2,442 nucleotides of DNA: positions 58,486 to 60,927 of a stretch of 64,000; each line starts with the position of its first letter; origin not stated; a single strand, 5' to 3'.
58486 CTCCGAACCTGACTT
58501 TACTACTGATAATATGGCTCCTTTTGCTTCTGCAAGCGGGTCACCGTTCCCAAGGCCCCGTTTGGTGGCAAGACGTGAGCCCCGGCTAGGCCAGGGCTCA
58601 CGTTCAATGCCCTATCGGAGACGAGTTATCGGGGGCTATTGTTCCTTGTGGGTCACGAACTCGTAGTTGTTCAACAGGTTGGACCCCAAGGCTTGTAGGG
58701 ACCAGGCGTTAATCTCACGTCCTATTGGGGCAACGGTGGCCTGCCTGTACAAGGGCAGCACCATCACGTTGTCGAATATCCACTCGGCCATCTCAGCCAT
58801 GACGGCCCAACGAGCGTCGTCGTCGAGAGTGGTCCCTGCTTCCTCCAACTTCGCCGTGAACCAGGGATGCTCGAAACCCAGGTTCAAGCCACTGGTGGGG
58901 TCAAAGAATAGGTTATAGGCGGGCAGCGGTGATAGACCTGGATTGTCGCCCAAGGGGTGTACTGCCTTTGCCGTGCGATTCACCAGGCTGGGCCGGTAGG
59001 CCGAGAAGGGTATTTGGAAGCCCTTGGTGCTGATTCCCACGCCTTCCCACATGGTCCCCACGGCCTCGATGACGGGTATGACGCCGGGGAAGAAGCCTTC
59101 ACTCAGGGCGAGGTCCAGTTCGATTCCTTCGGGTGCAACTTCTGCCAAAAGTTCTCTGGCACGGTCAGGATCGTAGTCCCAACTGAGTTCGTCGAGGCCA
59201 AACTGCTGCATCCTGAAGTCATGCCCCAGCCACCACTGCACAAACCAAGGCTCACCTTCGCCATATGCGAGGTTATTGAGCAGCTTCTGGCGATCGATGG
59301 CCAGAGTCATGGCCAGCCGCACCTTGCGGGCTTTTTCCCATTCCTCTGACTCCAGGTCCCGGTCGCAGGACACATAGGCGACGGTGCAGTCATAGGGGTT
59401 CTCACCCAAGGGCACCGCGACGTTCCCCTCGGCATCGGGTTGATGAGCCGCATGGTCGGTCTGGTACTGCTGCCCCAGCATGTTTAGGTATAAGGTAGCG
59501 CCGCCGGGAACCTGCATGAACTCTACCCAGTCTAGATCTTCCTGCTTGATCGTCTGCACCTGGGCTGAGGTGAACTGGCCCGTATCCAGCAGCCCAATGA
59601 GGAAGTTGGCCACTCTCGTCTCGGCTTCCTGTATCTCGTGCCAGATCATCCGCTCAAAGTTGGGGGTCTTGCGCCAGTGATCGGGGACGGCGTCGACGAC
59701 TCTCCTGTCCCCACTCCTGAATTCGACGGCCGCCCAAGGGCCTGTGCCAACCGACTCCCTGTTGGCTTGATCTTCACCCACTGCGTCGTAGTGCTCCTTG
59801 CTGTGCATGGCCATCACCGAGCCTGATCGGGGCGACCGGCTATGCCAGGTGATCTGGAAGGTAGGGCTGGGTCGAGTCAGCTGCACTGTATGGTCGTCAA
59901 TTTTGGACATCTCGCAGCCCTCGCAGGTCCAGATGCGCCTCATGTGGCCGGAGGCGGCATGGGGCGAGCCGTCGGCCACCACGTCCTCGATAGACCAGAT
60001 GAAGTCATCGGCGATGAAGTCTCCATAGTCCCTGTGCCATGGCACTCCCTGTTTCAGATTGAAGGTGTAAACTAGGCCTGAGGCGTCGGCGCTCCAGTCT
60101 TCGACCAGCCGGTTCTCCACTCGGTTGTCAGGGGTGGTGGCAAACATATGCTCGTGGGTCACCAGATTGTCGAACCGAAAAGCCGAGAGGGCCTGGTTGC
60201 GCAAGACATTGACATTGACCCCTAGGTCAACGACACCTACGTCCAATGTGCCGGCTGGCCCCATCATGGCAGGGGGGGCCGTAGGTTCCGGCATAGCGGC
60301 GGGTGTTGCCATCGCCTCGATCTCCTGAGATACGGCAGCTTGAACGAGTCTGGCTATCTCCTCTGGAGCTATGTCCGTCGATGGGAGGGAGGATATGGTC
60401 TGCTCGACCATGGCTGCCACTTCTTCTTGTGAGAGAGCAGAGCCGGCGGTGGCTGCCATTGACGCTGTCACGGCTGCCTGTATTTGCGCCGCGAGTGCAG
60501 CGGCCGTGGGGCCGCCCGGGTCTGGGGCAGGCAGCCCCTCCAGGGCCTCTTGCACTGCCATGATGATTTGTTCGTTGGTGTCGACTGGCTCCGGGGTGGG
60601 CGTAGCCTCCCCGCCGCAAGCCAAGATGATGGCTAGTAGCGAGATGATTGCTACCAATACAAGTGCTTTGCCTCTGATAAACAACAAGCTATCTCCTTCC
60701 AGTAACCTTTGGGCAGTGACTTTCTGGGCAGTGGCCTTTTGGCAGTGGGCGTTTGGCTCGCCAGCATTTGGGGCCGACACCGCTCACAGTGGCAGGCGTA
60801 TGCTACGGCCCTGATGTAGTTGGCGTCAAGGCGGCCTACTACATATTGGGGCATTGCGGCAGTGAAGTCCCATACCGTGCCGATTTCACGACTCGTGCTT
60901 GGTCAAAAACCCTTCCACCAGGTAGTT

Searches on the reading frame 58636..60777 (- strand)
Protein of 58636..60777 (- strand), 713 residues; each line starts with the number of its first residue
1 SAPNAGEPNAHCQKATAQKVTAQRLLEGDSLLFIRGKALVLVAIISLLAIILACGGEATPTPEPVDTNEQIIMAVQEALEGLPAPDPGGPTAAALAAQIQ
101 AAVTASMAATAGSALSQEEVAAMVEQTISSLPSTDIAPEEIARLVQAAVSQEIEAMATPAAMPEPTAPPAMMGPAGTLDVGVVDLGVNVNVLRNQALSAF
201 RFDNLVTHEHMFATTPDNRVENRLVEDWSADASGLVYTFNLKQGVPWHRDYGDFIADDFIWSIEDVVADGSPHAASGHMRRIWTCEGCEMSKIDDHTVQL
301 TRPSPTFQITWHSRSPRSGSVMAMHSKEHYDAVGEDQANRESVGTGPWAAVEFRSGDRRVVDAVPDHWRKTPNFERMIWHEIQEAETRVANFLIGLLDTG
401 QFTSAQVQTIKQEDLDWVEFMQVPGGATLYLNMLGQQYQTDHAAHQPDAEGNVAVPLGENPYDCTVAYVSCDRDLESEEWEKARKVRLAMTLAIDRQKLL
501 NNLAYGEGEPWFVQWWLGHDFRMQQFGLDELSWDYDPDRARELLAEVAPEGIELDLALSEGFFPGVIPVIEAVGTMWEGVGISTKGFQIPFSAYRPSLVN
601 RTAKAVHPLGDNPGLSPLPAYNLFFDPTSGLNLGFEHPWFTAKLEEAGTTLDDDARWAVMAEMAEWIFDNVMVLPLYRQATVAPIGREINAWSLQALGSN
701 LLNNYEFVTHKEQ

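Call 123: search_protein_families(library=pfam, proteins=[window:58636-60777:-], max_evalue=0.00001)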
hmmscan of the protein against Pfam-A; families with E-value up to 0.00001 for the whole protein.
window:58636-60777:- (713 aa): 1 family
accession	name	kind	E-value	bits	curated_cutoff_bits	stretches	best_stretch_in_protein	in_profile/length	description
PF00496.27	SBP_bac_5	-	8.6e-38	130.8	32.4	1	220-591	2-326/368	Bacterial extracellular solute-binding proteins, family 5 Middle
